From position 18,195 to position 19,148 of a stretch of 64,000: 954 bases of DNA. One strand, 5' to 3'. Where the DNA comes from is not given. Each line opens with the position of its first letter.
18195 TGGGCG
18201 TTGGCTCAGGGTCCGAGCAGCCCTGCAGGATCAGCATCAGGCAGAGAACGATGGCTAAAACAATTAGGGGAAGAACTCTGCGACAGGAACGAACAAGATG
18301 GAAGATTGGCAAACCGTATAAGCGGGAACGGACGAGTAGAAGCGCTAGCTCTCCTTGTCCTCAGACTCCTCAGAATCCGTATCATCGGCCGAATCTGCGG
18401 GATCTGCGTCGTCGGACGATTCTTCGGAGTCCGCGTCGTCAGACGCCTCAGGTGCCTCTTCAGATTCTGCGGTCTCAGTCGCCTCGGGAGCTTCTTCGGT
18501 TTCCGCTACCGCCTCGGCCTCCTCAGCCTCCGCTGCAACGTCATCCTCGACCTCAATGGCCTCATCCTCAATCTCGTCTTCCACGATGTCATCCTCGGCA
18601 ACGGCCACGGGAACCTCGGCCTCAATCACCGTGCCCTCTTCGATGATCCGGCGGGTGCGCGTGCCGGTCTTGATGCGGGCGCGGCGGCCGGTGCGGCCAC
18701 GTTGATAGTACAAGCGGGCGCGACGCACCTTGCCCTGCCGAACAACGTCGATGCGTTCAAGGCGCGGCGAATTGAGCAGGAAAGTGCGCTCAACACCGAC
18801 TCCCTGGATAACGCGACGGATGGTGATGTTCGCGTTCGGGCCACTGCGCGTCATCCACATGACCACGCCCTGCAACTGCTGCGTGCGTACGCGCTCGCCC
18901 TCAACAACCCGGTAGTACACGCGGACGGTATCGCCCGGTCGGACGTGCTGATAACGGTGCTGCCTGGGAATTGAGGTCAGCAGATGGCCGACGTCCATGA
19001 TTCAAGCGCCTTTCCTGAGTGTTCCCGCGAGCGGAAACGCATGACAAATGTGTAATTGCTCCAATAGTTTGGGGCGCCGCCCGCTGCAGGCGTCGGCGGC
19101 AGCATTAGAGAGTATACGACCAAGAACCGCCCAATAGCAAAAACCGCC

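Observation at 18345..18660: Ribosomal protein L19 with a ~100-aa poly-acidic C-terminal extension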

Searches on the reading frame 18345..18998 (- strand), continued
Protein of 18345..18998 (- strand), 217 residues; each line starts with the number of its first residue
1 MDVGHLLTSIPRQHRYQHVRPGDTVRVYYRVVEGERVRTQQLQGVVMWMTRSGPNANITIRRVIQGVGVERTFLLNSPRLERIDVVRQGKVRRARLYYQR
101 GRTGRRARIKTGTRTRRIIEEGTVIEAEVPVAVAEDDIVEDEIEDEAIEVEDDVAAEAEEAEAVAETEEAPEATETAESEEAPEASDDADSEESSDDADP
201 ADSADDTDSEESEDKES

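Call 24: list_cluster_members(proteins=[P0001, P0145, P0184, P0213, P0254, P0223, P0137, P0063, P0086, P0102])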
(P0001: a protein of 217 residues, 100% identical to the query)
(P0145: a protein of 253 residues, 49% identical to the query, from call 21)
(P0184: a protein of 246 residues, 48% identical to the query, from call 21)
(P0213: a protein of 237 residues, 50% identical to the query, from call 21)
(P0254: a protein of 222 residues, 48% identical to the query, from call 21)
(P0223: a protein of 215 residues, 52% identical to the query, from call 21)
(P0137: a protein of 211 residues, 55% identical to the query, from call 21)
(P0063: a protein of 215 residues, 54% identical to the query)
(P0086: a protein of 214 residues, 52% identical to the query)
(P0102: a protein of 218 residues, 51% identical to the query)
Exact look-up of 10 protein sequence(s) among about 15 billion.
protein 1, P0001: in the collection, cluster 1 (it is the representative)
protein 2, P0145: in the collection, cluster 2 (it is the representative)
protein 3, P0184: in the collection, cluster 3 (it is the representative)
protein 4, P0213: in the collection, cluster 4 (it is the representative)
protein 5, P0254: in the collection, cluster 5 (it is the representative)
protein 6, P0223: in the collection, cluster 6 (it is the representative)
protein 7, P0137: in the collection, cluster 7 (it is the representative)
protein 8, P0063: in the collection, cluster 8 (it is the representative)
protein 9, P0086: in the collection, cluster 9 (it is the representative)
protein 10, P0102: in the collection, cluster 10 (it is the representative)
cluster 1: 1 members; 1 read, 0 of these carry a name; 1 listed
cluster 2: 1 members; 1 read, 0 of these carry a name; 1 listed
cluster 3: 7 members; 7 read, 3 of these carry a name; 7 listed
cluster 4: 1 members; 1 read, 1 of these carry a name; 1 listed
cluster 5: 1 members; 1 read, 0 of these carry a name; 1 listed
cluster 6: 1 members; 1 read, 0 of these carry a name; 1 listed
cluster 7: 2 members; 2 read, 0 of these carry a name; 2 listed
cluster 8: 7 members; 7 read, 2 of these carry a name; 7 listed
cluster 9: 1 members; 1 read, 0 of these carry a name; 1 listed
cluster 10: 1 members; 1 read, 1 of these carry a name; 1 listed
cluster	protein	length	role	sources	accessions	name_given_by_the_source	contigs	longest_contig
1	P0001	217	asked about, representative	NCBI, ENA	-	-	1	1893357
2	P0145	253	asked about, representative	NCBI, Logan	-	-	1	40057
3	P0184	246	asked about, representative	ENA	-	-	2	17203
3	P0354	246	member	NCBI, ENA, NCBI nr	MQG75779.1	MAG: 50S ribosomal protein L19 [SAR202 cluster bacterium] | 50S ribosomal protein L19 [SAR202 cluster bacterium]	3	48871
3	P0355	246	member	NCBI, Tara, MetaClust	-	strand:- start:1357 stop:2097 length:741 start_codon:yes stop_codon:yes gene_type:complete | TARA_085_MES_0.22-3_scaffold198856_1_gene198726 COG0335 K02884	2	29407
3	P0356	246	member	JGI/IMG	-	large subunit ribosomal protein L19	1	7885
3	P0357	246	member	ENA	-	-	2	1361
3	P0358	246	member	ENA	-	-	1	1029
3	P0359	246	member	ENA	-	-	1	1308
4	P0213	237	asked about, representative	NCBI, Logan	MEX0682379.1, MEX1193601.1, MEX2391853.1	MAG: 50S ribosomal protein L19 [Dehalococcoidia bacterium]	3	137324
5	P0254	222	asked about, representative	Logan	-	-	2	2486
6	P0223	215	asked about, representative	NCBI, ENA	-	-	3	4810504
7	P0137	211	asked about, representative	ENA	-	-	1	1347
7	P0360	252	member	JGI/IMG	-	-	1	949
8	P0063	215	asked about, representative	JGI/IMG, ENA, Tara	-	strand:- start:1799 stop:2446 length:648 start_codon:yes stop_codon:yes gene_type:complete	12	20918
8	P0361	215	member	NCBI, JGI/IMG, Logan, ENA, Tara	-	large subunit ribosomal protein L19 | strand:+ start:1341 stop:1988 length:648 start_codon:yes stop_codon:yes gene_type:complete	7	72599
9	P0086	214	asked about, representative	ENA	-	-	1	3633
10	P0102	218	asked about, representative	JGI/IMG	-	large subunit ribosomal protein L19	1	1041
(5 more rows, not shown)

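Call 36: predict_structure(alignment_id=A1)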
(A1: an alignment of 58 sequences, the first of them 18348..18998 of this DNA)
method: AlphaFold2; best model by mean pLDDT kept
length: 217 residues; sequences in the alignment: 58
mean_pLDDT: 67.0   pTM: 0.49
mean pLDDT of the five models: 67.0, 66.5, 64.8, 64.6, 63.3
residues with pLDDT >= 90: 59; 70-90: 42; 50-70: 44; < 50: 72
segments of 3 or more residues with pLDDT < 50: 121-178, 180-185
pLDDT, mean of each block of 10 residues (from residue 1): 78 89 94 94 93 92 89 94 90 67 74 66 43 41 42 40 41 42 47 52 52 52
secondary structure, 60 per line:
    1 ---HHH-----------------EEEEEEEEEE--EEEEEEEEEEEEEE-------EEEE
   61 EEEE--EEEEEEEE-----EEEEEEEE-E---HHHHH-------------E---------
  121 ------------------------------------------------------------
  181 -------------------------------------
elements in order: E24-33 E36-49 E57-64 E67-74 E80-87 H93-97

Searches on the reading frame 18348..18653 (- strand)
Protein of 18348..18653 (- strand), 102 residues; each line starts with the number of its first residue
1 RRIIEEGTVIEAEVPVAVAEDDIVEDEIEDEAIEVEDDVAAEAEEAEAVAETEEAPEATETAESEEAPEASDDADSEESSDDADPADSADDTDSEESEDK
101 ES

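Call 53: search_solved_structures(query=window:18348-18653:-, max_evalue=1)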
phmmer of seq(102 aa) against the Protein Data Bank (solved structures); distinct sequences matched with E-value up to 1: 0.

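Call 54: search_protein_families(library=pfam, proteins=[window:18348-18653:-], max_evalue=10)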
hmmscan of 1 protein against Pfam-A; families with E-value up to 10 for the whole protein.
seq(102 aa): 1 family
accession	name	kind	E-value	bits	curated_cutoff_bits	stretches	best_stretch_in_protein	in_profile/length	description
PF00741.23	Gas_vesicle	-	0.084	13.5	25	1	2-23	8-29/39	Gas vesicle protein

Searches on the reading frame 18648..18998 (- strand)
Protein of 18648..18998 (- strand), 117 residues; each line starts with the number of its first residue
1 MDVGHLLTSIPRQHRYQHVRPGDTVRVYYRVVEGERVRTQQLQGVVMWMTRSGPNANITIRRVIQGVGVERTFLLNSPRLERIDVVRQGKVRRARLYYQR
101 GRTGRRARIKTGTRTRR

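Call 21: search_protein_representatives(protein=window:18648-18998:-)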
Query: 117 residues. Proteins with E-value up to 0.001 (for the whole library): 6302; up to 1e-10: 2887; up to 1e-30: 5. The best 150 are listed.
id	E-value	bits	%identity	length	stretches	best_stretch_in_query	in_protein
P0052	1.4e-62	225.0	91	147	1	1-116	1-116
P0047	6.7e-59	213.1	85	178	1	1-117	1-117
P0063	4.7e-52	191.1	76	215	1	1-116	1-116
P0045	1.5e-34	134.7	99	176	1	47-117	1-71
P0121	1.2e-31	125.4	52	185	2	30-110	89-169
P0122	2.5e-27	111.5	56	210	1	7-111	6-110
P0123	5.0e-27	110.5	45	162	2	23-114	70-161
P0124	8.0e-27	109.8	62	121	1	19-112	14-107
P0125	1.5e-26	109.0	59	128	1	19-112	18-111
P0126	1.5e-26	108.9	57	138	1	15-111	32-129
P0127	3.2e-26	107.9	56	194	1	10-111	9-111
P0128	3.6e-26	107.7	52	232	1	3-111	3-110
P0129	9.1e-26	106.4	58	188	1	19-111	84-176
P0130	1.2e-25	106.1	55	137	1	15-116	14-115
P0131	2.0e-25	105.4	62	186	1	19-111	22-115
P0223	7.8e-22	93.8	52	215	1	15-111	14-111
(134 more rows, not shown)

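Call 23: find_homologous_proteins(query=window:18663-18998:-)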
Query seq(112 aa) (112 aa): 7983 proteins with E <= 0.001 among 8000 candidates; the best 120 are listed.
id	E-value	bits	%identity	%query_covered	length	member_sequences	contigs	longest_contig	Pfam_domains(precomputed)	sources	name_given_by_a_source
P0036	2.8e-64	232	98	100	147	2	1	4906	PF01245.27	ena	-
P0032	5.4e-64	231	98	100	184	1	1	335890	PF01245.27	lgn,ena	-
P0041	6.8e-64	231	96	100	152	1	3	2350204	PF01245.27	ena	-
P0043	8.3e-64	230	96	100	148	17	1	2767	PF01245.27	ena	-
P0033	2.3e-63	229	97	100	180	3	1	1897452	PF01245.27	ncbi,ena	-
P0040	5.8e-63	228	95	100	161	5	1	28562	PF01245.27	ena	-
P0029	7.2e-63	227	98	100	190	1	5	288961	PF01245.27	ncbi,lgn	-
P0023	2.5e-62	226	96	100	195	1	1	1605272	PF01245.27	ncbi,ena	-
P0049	2.6e-60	219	91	100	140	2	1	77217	PF01245.27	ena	-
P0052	3.0e-60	219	91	100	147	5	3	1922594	PF01245.27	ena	-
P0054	1.4e-57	210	88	100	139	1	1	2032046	PF01245.27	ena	-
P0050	2.1e-57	210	90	97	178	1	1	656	PF01245.27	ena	-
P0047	8.4e-57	208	87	100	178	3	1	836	PF01245.27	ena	-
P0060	9.4e-57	208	88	100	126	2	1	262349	PF01245.27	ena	-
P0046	8.5e-56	205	84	100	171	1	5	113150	PF01245.27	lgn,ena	-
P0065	1.4e-55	204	85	100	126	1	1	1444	PF01245.27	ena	-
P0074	1.8e-53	197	82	97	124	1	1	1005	PF01245.27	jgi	jgi:large subunit ribosomal protein L19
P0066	2.2e-53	197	83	100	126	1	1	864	PF01245.27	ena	-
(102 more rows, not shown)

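Call 49: find_encoding_contigs(protein=P0223, flank=2000, max_places=2)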
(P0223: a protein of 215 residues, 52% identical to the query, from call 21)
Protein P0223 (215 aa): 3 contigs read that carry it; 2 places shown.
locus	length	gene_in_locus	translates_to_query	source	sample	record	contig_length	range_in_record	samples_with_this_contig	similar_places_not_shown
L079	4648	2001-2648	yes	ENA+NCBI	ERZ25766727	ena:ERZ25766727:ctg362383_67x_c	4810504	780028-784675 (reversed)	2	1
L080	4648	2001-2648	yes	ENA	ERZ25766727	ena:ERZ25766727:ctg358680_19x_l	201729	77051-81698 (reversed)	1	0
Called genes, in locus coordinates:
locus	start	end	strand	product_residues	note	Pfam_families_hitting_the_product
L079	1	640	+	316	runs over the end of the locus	PF19300:BPD_transp_1_N, PF00528:BPD_transp_1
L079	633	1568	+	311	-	PF12911:OppC_N, PF00528:BPD_transp_1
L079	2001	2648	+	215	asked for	PF01245:Ribosomal_L19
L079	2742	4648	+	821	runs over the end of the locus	PF17764:PriA_3primeBD, PF04851:ResIII, PF00270:DEAD, PF00271:Helicase_C (faint), PF18319:Zn_ribbon_PriA (weak), PF18074:PriA_C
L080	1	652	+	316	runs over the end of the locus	PF19300:BPD_transp_1_N, PF00528:BPD_transp_1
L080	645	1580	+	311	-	PF12911:OppC_N, PF00528:BPD_transp_1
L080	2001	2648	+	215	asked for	PF01245:Ribosomal_L19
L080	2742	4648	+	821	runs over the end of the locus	PF17764:PriA_3primeBD, PF04851:ResIII, PF00270:DEAD, PF00271:Helicase_C (faint), PF18319:Zn_ribbon_PriA (weak), PF18074:PriA_C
